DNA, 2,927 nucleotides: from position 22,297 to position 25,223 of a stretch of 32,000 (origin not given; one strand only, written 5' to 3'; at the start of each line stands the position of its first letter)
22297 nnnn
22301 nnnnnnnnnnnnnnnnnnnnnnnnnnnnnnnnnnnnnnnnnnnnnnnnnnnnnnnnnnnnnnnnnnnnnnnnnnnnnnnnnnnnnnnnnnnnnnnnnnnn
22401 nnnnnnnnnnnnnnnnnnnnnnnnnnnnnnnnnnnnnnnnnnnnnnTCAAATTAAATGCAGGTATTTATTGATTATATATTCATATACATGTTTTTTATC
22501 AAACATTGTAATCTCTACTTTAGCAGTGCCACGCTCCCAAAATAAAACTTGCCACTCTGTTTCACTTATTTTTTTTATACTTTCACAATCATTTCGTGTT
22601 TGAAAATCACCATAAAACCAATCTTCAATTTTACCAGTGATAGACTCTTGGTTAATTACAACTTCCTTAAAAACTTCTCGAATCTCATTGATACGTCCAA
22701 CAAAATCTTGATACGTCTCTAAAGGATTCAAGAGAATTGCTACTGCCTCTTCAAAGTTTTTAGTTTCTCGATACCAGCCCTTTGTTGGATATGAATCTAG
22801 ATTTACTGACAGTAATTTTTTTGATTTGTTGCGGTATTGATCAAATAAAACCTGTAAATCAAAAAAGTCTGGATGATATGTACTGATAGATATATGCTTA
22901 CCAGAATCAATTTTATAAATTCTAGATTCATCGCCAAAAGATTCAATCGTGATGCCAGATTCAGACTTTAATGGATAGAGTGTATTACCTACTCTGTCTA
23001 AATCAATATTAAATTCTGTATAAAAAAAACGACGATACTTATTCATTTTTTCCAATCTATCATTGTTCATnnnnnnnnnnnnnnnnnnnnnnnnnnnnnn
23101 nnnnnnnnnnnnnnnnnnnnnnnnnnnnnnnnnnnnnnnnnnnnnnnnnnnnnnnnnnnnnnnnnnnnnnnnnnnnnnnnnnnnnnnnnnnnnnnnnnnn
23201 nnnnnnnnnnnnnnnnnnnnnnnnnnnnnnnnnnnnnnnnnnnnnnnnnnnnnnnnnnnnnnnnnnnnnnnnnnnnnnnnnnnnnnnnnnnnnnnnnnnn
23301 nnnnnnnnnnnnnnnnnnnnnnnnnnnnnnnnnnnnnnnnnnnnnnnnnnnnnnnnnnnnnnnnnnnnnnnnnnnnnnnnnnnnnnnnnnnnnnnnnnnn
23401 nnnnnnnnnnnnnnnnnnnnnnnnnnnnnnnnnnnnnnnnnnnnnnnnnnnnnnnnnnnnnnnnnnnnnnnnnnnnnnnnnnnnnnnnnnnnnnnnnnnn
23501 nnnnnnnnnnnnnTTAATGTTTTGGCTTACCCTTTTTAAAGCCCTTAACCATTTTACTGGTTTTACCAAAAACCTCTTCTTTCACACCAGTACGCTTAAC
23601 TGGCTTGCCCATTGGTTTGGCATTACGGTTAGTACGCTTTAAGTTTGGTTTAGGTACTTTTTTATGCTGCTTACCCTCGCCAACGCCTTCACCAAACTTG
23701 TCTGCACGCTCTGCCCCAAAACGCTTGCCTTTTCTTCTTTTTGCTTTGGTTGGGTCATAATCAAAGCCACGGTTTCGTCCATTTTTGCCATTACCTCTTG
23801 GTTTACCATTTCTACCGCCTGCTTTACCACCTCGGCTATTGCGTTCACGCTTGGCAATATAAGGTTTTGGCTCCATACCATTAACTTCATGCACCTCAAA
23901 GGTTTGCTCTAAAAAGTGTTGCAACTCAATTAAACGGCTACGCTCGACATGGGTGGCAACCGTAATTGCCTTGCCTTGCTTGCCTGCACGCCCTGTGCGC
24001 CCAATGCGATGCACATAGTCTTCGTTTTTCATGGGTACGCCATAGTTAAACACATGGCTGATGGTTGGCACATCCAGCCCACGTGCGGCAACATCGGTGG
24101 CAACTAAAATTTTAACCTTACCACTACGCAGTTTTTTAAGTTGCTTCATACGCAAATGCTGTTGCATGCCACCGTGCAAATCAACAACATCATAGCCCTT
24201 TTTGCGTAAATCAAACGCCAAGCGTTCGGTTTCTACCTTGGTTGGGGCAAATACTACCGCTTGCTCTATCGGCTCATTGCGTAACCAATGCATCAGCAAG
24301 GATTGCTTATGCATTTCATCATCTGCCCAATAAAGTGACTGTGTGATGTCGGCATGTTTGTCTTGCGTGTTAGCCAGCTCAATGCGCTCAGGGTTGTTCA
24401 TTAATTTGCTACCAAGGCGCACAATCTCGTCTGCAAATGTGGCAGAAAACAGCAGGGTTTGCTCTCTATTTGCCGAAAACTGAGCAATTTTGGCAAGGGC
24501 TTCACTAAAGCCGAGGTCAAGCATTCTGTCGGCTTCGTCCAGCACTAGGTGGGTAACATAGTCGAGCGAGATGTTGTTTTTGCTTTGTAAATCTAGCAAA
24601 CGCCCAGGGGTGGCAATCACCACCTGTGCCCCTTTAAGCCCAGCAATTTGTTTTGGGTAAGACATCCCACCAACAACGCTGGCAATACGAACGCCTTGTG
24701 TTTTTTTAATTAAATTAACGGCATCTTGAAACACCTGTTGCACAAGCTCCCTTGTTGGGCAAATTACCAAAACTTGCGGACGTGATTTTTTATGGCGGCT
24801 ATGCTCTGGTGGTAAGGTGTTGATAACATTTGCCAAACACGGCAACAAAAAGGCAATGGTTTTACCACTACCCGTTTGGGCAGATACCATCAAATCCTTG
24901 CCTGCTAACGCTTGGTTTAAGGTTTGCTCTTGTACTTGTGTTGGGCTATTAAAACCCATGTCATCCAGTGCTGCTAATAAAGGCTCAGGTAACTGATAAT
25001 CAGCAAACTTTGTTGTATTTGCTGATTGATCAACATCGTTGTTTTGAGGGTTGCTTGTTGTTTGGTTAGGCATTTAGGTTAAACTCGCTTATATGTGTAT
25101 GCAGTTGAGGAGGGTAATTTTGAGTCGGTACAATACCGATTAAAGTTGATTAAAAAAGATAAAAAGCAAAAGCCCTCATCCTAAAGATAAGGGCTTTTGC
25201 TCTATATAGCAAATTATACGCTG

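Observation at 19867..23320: AT-rich islet between polA and a DEAD-box helicase is an orphan toxin/immunity cassette array with no full-length toxin nearby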

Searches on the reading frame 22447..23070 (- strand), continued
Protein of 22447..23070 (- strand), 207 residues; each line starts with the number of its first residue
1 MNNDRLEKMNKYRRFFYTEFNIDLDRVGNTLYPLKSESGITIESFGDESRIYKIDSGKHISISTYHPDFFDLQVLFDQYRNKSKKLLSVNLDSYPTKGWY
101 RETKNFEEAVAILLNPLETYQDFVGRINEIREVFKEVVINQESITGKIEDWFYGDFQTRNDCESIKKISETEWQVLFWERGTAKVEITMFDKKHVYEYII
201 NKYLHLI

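Call 88: find_encoding_contigs(protein=P0055, flank=10000, max_places=3)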
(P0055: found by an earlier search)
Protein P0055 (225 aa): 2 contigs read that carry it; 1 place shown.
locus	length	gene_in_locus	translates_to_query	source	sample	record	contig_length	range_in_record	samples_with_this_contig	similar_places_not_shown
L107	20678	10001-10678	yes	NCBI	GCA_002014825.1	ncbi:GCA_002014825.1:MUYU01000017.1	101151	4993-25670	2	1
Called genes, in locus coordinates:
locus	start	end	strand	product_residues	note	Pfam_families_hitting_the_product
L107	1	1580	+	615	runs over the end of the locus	PF01541:GIY-YIG, PF27096:UvrC_M, PF02151:UVR (weak), PF22920:UvrC_RNaseH, PF08459:UvrC_RNaseH_dom, PF12826:HHH_2 (faint)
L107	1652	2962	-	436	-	PF00278:Orn_DAP_Arg_deC, PF01168:Ala_racemase_N (weak), PF02784:Orn_Arg_deC_N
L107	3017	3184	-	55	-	PF13627:LptM_cons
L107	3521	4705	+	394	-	PF00871:Acetate_kinase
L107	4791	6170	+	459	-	PF01515:PTA_PTB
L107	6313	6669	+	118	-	-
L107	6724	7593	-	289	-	PF00892:EamA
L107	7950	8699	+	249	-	PF01012:ETF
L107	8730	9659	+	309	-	PF01012:ETF, PF00766:ETF_alpha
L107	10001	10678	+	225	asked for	-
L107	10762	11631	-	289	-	PF00149:Metallophos, PF12850:Metallophos_2 (weak)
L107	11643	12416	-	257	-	PF22435:MRM3-like_sub_bind (weak), PF00588:SpoU_methylase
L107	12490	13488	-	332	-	PF00316:FBPase, PF18913:FBPase_C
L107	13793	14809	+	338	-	PF02729:OTCace_N, PF00185:OTCace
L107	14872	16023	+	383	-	PF12890:DHOase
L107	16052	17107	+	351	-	PF00478:IMPDH (faint), PF03060:NMO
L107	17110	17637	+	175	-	PF13302:Acetyltransf_3, PF00583:Acetyltransf_1, PF13527:Acetyltransf_9 (weak), PF13508:Acetyltransf_7 (weak)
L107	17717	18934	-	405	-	PF06965:Na_H_antiport_1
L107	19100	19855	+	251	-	PF01925:TauE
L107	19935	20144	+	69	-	-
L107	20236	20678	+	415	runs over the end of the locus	PF02441:Flavoprotein, PF04127:DFP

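Call 105: fold_search(model_id=the predicted structure, library=viral)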
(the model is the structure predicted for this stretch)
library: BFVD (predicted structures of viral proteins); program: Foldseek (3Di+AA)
matches with E <= 10: 1007; with E <= 0.001: 0
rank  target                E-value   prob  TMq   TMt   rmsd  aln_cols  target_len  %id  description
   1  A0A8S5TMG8            3.5e-02  0.28  0.16  0.19  17.8       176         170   10  Uncharacterized protein [Podoviridae sp. cttot15]
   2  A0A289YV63            5.6e-02  0.18  0.19  0.13  17.9       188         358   10  Uncharacterized protein [Serratia phage vB_SmaM_ 2050HW]
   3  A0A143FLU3            7.9e-02  0.30  0.18  0.26  11.2       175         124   11  (no name in the UniProt tables at hand)
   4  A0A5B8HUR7            8.3e-02  0.09  0.15  0.05  21.8       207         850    9  SH2 domain protein [Mimiviridae sp. ChoanoV1]
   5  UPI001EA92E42         1.1e-01  0.23  0.17  0.19  16.3       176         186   11  (no name look-up for this kind of identifier)
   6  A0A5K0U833            1.1e-01  0.13  0.17  0.06  19.2       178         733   12  HNH endonuclease [Yasminevirus sp. GU-2018]
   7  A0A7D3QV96            1.2e-01  0.14  0.18  0.11  15.7       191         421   13  HNH enonculease [Fadolivirus FV1/VV64]
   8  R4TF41                1.3e-01  0.15  0.15  0.15  15.4       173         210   10  (no name in the UniProt tables at hand)
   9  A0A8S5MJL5            1.3e-01  0.09  0.14  0.06  16.5       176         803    8  Uncharacterized protein [Siphoviridae sp. ctHMI2]
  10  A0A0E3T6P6            1.6e-01  0.14  0.20  0.23  14.7       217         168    7  Uncharacterized protein [Gordonia phage Gmala1]
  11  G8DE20                1.9e-01  0.16  0.17  0.20  15.8       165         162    9  (no name in the UniProt tables at hand)
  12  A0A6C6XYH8            1.9e-01  0.07  0.14  0.16  17.7       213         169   10  Uncharacterized protein [Escherichia phage egaa]
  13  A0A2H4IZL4            2.0e-01  0.10  0.16  0.11  16.7       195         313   12  Uncharacterized protein [uncultured Caudovirales phage]
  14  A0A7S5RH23            2.1e-01  0.13  0.18  0.21  16.7       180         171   10  (no name in the UniProt tables at hand)
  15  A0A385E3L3            2.1e-01  0.13  0.15  0.09  17.2       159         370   13  (no name in the UniProt tables at hand)
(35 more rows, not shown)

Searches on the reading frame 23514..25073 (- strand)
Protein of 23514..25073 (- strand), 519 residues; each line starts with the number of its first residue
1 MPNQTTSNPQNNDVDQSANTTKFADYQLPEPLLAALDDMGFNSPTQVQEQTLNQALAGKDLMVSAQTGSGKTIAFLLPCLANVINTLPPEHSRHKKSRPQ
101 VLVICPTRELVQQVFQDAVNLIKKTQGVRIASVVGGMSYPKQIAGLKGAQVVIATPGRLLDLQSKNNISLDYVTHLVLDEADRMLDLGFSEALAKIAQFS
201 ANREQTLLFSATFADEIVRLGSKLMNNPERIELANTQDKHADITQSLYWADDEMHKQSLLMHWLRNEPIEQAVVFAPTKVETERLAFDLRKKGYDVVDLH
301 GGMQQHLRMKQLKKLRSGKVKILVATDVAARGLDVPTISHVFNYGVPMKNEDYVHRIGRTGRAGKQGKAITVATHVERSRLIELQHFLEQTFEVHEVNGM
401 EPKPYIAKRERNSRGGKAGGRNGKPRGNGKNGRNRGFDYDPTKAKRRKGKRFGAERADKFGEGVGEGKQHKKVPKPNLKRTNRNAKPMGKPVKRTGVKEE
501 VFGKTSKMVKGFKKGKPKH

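Call 13: find_encoding_contigs(protein=window:23514-25073:-, flank=10000, max_places=10)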
Protein window:23514-25073:- (519 aa): no gene with exactly this product is on record in the collection.

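Call 42: search_protein_families(library=padloc, max_evalue=0.01, proteins=[L081:3579-4799:+, L081:4759-7035:+, L081:7040-8146:+])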
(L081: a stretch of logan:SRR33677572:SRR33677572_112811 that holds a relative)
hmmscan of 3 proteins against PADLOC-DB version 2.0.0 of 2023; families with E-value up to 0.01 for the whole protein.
L081:3579-4799:+ (406 aa): 64 families (the best 25 are shown)
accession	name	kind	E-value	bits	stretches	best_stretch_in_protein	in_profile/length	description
PDLC02649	DrmMII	-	3.6e-168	557.9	1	4-402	6-416/422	DrmMII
PDLC03232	MTase_II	-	3.7e-106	353.7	1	4-401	5-457/465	Type II methyltransferase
PDLC03234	MTase_II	-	7.8e-90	299.8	1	3-402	5-364/375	Type II methyltransferase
PDLC03378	MTase_II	-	6e-83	277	1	1-403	1-329/344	Type II methyltransferase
PDLC03326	MTase_II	-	1.1e-78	263.3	2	95-401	65-373/412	Type II methyltransferase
PDLC02648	DrmMII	-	6.5e-67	224.3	1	3-401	22-448/468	DrmMII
PDLC03272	MTase_II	-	1.7e-65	219.8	1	2-401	74-387/407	Type II methyltransferase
PDLC02656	DrmMII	-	1.1e-64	217.1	2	6-236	8-232/491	DrmMII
PDLC03237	MTase_II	-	3.4e-63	212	2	5-218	796-977/1036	Type II methyltransferase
PDLC00033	DruM2|DruM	-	1.3e-62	210.3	1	5-403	24-363/368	DNA cytosine methylase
PDLC00026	DruM2|DruM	-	1.9e-58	196.6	1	2-401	4-315/336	DNA cytosine methylase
PDLC00027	DruM2|DruM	-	3.3e-54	182.6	2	95-400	61-347/361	DNA cytosine methylase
PDLC00031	DruM2|DruM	-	2.3e-50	169.7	1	6-400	15-347/361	DNA cytosine methylase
PDLC03307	MTase_II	-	3.3e-49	166.1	3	176-402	156-367/382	Type II methyltransferase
PDLC00030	DruM2|DruM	-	1.2e-47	160.9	1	3-401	6-361/380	DNA cytosine methylase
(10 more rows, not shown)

L081:4759-7035:+ (758 aa): 0 families

L081:7040-8146:+ (368 aa): 1 family
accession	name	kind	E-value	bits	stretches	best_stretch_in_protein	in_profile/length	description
PDLC04349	PDC-M03B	-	0.00038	18.1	1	91-163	130-201/232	-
